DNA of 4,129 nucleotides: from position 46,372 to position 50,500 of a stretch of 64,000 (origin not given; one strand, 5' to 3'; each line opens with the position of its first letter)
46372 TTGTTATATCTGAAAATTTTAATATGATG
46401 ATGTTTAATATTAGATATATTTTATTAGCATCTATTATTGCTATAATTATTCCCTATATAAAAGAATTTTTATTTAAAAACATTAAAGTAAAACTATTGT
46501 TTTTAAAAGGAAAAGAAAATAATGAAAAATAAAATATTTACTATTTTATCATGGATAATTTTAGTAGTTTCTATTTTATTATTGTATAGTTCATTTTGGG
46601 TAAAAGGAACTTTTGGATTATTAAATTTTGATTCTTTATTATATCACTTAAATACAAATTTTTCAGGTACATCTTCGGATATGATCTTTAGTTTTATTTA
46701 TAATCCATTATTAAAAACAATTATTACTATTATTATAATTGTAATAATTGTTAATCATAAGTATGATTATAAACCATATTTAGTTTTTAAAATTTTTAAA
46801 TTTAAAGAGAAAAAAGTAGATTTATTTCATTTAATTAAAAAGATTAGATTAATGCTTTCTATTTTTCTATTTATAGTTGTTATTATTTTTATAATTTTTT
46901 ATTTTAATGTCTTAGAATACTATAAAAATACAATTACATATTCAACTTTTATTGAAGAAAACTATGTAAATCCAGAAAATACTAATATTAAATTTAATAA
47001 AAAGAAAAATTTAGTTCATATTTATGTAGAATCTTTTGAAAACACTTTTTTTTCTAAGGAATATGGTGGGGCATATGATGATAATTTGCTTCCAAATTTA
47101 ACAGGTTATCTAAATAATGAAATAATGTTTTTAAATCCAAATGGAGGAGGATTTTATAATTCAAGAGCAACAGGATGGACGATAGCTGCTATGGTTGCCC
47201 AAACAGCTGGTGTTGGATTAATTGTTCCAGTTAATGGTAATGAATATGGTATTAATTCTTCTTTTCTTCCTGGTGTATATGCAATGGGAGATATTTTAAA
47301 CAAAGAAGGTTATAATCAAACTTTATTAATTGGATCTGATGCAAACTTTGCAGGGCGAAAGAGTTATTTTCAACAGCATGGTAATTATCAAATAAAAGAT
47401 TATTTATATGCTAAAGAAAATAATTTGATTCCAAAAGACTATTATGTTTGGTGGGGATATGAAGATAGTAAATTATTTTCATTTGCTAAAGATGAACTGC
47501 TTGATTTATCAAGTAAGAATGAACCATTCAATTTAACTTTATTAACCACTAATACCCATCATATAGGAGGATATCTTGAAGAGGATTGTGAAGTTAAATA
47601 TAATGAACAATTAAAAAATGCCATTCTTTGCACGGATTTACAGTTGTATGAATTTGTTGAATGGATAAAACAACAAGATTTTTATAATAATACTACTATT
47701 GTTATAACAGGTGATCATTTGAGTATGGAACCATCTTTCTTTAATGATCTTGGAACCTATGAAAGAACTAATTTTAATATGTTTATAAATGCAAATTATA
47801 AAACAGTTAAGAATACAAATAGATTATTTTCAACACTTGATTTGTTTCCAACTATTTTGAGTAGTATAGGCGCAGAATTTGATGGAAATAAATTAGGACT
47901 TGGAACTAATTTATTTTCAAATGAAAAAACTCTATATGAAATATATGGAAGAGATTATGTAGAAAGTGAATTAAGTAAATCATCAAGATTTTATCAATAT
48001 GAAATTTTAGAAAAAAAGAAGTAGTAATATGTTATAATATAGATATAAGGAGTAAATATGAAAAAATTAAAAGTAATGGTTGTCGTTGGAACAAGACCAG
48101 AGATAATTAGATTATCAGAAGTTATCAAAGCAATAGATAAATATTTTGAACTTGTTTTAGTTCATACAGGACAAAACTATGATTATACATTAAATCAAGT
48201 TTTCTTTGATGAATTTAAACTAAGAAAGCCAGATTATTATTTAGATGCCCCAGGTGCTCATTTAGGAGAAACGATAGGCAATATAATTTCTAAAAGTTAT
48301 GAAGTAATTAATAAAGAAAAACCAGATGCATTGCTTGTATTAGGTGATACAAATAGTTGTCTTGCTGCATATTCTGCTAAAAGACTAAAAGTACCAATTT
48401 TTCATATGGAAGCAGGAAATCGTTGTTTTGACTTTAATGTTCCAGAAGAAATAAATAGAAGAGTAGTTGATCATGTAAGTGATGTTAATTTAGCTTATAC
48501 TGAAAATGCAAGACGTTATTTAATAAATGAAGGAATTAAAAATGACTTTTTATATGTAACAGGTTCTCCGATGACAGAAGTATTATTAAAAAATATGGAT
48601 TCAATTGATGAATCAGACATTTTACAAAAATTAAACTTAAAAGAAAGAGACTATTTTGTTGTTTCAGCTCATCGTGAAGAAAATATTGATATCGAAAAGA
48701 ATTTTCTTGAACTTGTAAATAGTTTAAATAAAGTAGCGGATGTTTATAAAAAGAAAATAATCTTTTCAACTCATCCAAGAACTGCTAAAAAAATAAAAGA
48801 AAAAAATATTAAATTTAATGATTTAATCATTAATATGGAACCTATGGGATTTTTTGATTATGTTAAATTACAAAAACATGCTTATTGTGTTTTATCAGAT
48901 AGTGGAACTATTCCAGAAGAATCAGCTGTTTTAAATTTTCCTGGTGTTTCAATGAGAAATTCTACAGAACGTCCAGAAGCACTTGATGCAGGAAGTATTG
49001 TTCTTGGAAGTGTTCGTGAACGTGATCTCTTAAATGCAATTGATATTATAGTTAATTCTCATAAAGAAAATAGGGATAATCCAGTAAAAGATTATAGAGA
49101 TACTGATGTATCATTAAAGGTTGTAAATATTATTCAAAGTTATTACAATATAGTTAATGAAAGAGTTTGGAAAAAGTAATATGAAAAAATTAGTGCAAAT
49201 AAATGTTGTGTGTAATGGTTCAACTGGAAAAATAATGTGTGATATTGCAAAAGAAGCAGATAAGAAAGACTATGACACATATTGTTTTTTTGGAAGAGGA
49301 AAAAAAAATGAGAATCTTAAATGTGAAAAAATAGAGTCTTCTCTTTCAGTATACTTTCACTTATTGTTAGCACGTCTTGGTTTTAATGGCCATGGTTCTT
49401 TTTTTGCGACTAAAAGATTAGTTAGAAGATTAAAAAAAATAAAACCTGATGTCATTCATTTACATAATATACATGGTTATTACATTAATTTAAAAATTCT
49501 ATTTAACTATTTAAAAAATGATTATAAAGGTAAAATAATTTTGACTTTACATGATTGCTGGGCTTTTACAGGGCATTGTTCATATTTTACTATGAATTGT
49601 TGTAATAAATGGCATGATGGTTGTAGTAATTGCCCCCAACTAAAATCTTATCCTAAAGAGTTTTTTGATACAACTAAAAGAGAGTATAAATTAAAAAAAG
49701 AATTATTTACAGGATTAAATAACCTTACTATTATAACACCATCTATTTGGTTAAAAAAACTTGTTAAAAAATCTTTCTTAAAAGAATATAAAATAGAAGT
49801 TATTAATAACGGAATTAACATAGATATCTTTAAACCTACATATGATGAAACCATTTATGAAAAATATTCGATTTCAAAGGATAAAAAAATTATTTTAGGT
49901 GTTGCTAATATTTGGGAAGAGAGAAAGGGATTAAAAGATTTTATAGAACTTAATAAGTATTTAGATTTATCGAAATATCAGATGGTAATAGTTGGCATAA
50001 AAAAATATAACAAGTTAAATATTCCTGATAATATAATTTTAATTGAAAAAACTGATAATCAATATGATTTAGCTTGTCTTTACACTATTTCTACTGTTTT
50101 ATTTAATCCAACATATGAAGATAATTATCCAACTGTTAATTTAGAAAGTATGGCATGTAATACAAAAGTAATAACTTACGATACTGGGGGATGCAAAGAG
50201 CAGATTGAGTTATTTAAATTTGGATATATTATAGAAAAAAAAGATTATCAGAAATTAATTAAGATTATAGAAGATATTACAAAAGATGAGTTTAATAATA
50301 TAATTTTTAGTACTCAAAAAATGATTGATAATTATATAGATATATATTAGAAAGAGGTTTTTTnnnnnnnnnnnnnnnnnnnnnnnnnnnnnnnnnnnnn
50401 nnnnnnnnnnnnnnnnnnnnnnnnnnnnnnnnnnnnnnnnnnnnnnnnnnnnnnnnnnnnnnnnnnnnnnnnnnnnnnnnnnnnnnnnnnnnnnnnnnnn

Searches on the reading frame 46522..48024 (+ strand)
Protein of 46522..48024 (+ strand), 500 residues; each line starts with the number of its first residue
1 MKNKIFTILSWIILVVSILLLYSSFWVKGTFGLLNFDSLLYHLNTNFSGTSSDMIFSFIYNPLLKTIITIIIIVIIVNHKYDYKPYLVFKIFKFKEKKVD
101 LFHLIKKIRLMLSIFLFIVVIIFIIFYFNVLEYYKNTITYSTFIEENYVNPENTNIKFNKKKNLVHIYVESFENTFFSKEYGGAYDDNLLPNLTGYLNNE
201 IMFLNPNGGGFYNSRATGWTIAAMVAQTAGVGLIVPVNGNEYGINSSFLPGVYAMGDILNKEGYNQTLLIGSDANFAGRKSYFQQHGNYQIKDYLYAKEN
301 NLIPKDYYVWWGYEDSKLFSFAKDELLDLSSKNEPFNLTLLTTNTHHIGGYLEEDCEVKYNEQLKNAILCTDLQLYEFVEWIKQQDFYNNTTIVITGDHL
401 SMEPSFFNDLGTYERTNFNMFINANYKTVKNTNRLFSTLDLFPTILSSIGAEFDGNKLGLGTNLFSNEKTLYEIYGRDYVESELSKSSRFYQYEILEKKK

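Call 96: search_protein_families(library=pfam, proteins=[window:46522-48024:+], max_evalue=0.00001)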
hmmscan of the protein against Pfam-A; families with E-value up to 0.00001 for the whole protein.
window:46522-48024:+ (500 aa): 1 family
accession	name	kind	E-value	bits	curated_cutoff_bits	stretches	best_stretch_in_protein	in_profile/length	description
PF00884.28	Sulfatase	-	4.4e-17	62.8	25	1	162-450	1-300/301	Sulfatase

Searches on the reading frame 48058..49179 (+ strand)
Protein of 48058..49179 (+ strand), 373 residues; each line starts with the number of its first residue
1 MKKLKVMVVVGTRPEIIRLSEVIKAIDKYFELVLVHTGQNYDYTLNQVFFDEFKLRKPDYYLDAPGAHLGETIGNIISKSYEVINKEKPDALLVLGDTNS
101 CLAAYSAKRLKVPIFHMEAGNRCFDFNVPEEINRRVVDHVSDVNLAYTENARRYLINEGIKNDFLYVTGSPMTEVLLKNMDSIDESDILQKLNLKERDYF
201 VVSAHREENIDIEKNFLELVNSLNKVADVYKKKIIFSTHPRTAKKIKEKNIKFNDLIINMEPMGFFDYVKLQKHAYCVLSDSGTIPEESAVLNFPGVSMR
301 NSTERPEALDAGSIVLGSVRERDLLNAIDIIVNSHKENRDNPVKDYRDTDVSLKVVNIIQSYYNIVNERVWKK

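Call 96: search_protein_families(library=pfam, proteins=[window:48058-49179:+], max_evalue=0.00001)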
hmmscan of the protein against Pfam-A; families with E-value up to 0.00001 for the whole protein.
window:48058-49179:+ (373 aa): 1 family
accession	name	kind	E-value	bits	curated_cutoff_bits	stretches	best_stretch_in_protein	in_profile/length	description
PF02350.25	Epimerase_2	-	7.1e-91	305.1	30.6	1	27-359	6-346/347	UDP-N-acetylglucosamine 2-epimerase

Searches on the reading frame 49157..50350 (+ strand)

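Call 96: search_protein_families(library=pfam, proteins=[window:49157-50350:+], max_evalue=0.00001)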
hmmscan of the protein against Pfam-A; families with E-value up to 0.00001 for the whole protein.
window:49157-50350:+ (397 aa): 3 families
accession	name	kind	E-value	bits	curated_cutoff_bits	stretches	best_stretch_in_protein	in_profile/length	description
PF00534.26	Glycos_transf_1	-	2.4e-21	76.5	26.4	1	232-378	4-159/172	Glycosyl transferases group 1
PF13692.12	Glyco_trans_1_4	-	2.2e-12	47.9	27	1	244-377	2-142/142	Glycosyl transferases group 1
PF13439.12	Glyco_transf_4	-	1.2e-10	42.1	28.5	1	27-223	8-169/170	Glycosyltransferase Family 4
